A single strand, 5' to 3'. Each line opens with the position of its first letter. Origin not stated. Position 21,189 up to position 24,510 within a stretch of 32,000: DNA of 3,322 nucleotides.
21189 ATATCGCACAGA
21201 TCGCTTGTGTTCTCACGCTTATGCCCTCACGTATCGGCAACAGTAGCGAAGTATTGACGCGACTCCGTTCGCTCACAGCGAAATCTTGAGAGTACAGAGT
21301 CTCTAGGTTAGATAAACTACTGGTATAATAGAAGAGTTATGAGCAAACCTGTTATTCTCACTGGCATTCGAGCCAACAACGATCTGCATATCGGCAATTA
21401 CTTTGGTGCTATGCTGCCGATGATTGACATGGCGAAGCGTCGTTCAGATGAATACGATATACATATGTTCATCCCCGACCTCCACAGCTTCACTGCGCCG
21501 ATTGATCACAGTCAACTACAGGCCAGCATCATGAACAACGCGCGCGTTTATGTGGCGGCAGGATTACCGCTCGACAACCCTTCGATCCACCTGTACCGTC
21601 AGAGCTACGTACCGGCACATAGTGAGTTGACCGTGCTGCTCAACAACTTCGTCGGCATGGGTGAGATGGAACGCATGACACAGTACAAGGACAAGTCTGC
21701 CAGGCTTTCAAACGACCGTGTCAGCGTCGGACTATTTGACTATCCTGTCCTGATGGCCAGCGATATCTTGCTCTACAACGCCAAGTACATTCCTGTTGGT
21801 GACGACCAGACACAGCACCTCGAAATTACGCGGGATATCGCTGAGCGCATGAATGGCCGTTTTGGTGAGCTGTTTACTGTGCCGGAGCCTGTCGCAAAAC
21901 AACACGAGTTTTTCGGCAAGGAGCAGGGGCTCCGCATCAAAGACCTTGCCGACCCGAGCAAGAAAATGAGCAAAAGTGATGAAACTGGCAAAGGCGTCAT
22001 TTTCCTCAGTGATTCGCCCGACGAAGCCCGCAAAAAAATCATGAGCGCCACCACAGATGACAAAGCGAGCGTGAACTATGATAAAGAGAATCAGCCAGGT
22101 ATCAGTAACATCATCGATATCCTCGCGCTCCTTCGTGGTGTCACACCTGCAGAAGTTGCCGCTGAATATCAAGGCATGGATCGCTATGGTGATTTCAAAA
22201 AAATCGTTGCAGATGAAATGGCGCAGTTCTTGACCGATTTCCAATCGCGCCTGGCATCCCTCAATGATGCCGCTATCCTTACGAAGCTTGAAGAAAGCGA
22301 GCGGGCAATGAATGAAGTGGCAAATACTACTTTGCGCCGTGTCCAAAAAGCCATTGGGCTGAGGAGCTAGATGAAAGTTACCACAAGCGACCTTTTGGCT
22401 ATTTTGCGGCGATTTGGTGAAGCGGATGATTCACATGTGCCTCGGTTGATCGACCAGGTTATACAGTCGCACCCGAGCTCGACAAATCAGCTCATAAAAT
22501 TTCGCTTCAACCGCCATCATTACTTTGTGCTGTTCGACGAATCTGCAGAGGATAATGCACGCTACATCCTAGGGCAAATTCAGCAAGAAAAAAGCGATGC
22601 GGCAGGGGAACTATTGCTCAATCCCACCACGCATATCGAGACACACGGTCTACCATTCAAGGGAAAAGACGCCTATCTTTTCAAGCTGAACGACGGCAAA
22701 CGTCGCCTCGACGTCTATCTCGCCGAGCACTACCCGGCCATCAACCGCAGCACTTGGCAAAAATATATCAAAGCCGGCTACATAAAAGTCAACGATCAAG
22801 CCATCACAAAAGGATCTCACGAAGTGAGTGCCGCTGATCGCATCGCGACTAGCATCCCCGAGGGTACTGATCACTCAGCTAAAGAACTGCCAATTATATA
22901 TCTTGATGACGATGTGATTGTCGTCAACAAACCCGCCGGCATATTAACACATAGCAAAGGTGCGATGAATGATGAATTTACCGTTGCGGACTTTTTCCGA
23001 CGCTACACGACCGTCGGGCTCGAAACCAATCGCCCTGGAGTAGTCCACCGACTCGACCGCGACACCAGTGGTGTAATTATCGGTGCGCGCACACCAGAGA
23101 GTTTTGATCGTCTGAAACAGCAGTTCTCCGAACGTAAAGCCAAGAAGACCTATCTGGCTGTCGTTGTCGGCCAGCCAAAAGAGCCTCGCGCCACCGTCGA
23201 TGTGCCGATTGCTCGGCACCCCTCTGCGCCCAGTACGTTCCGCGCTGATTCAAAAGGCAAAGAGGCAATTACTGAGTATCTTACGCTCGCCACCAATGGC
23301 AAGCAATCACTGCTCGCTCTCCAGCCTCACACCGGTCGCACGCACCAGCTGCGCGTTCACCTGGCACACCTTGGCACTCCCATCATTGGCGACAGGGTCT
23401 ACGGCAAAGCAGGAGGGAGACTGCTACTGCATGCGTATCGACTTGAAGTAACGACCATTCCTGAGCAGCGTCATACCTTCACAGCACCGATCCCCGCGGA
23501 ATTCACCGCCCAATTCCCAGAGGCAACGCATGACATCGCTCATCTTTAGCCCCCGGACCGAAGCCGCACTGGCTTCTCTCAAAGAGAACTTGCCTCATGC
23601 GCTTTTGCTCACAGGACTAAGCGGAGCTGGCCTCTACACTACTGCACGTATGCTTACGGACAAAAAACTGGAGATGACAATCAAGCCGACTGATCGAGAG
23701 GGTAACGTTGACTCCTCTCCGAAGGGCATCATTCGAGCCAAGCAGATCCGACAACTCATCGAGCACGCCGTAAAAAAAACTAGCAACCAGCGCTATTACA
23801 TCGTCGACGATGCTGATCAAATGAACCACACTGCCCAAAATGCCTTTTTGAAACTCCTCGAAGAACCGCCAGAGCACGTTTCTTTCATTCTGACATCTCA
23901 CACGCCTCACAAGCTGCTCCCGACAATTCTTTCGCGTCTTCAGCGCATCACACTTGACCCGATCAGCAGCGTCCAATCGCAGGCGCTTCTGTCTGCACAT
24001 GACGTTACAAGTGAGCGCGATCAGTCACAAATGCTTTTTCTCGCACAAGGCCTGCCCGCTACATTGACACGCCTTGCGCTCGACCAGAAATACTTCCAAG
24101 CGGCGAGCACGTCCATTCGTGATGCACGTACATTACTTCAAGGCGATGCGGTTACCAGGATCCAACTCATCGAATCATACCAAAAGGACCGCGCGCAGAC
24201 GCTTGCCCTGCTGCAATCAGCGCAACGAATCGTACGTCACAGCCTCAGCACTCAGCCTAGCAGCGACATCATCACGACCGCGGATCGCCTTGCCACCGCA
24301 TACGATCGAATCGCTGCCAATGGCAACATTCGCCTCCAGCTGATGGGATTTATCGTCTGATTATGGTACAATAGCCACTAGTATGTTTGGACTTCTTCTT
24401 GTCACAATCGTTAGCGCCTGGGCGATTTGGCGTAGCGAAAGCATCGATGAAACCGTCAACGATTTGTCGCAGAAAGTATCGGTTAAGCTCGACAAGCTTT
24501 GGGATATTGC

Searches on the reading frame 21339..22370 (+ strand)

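Call 54: search_protein_families(library=pfam, max_evalue=0.00001, proteins=[window:21339-22370:+])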
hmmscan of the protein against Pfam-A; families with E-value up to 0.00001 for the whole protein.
window:21339-22370:+ (343 aa): 1 family
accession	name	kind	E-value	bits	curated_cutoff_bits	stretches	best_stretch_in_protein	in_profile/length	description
PF00579.31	tRNA-synt_1b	-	3.1e-60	204.4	21.1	1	4-298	6-291/292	tRNA synthetases class I (W and Y)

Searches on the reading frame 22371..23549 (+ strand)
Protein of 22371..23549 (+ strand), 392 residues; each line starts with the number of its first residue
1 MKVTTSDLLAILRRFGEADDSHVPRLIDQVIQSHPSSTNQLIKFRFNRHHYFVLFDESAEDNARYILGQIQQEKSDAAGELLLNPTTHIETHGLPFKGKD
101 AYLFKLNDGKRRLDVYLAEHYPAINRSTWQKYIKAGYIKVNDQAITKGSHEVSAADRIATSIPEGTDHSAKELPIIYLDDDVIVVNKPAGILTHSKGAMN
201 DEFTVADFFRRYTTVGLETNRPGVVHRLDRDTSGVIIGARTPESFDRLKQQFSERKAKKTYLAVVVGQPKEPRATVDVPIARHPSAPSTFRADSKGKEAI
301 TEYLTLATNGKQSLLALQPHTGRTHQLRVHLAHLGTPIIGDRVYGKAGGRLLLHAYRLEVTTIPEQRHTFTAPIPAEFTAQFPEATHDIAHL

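Call 54: search_protein_families(library=pfam, max_evalue=0.00001, proteins=[window:22371-23549:+])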
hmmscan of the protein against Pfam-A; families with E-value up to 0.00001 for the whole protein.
window:22371-23549:+ (392 aa): 2 families
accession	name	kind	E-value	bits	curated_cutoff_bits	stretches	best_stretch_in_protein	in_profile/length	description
PF00849.27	PseudoU_synth_2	-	9.2e-37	127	26.8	1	181-333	1-152/152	RNA pseudouridylate synthase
PF01479.30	S4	-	1.9e-08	34.4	22.8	1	111-158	1-48/48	S4 domain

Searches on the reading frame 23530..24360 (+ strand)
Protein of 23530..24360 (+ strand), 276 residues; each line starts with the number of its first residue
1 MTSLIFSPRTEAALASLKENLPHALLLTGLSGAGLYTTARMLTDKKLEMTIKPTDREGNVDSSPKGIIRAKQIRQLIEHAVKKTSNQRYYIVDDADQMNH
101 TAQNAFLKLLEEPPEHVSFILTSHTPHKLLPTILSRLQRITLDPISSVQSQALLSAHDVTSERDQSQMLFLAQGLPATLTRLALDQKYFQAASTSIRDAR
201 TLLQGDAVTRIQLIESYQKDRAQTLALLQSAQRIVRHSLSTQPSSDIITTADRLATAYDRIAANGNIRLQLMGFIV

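Call 54: search_protein_families(library=pfam, max_evalue=0.00001, proteins=[window:23530-24360:+])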
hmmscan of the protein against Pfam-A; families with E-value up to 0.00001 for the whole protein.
window:23530-24360:+ (276 aa): 1 family
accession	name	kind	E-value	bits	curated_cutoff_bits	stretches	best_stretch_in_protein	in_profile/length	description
PF13177.12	DNA_pol3_delta2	-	1.2e-24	87.6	27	1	66-145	79-160/161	DNA polymerase III, delta subunit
